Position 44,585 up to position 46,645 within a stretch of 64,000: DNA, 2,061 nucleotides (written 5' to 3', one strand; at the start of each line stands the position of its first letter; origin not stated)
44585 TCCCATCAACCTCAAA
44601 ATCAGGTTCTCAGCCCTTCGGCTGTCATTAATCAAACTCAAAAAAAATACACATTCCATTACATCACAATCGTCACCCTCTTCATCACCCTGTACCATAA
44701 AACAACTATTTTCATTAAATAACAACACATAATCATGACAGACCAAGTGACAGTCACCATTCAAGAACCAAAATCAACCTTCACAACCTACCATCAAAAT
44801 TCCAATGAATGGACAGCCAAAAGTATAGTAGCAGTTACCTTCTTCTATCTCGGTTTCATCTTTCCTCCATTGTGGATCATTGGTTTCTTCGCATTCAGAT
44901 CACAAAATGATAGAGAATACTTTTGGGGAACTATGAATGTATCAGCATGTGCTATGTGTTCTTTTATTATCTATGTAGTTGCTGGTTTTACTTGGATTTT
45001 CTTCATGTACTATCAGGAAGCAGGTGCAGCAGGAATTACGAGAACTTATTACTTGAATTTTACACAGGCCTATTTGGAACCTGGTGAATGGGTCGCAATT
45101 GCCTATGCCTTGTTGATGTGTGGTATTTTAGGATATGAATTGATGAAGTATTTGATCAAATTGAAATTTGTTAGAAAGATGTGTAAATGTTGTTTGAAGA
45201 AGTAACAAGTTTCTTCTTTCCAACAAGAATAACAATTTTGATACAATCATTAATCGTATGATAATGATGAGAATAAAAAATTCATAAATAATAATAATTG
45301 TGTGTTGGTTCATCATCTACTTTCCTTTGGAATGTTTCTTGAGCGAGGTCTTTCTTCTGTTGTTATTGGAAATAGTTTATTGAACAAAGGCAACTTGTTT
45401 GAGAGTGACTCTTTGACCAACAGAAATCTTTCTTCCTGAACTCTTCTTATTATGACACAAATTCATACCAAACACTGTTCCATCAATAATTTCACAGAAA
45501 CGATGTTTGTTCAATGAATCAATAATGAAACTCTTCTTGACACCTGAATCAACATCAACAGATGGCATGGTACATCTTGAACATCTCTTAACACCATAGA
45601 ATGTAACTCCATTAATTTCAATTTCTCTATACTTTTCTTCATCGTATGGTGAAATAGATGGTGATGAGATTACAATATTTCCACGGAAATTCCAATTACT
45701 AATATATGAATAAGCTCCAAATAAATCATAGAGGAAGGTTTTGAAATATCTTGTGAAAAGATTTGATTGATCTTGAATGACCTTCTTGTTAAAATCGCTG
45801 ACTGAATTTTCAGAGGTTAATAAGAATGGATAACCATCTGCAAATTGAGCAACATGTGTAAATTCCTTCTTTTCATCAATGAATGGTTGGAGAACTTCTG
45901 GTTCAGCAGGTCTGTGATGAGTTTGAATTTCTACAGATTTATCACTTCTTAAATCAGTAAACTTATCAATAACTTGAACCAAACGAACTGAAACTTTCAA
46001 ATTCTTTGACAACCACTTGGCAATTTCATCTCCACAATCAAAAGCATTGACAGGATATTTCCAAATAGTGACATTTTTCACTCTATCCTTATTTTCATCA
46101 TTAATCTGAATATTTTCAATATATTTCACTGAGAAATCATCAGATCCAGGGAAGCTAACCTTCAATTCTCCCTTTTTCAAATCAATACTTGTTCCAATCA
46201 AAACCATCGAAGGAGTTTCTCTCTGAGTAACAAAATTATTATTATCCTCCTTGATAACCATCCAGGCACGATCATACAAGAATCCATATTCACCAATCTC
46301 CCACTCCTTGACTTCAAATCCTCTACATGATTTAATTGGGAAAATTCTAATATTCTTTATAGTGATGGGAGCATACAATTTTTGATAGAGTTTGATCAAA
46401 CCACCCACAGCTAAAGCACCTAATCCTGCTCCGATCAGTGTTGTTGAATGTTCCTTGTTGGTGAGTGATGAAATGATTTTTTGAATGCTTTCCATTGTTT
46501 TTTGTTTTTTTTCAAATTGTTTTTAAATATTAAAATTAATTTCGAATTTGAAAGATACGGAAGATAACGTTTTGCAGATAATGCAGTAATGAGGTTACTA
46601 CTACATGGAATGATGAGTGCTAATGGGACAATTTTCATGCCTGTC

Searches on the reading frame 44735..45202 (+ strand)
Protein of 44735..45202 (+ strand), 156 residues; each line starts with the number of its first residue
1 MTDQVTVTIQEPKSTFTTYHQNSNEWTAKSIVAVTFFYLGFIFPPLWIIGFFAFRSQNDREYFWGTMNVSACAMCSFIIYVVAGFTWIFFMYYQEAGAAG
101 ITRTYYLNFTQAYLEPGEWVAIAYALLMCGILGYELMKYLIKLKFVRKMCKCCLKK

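Call 68: search_protein_families(library=pfam, proteins=[window:44735-45202:+], max_evalue=0.01)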
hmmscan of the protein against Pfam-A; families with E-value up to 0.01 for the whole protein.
window:44735-45202:+ (156 aa): 1 family
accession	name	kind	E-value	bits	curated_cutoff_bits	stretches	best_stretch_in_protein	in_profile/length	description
PF08395.17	7tm_7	-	0.0035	17.1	26.6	1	40-153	2-112/370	7tm Chemosensory receptor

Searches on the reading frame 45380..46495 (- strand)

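Call 68: search_protein_families(library=pfam, proteins=[window:45380-46495:-], max_evalue=0.01)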
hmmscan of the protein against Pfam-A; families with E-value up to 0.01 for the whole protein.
window:45380-46495:- (372 aa): 2 families
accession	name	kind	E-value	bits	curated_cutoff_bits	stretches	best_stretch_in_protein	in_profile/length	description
PF03476.21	MOSC_N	-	3.6e-28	98.2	25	1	45-168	3-118/119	MOSC N-terminal beta barrel domain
PF03473.23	MOSC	-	7.6e-07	29.6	22.7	1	217-320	5-82/120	MOSC domain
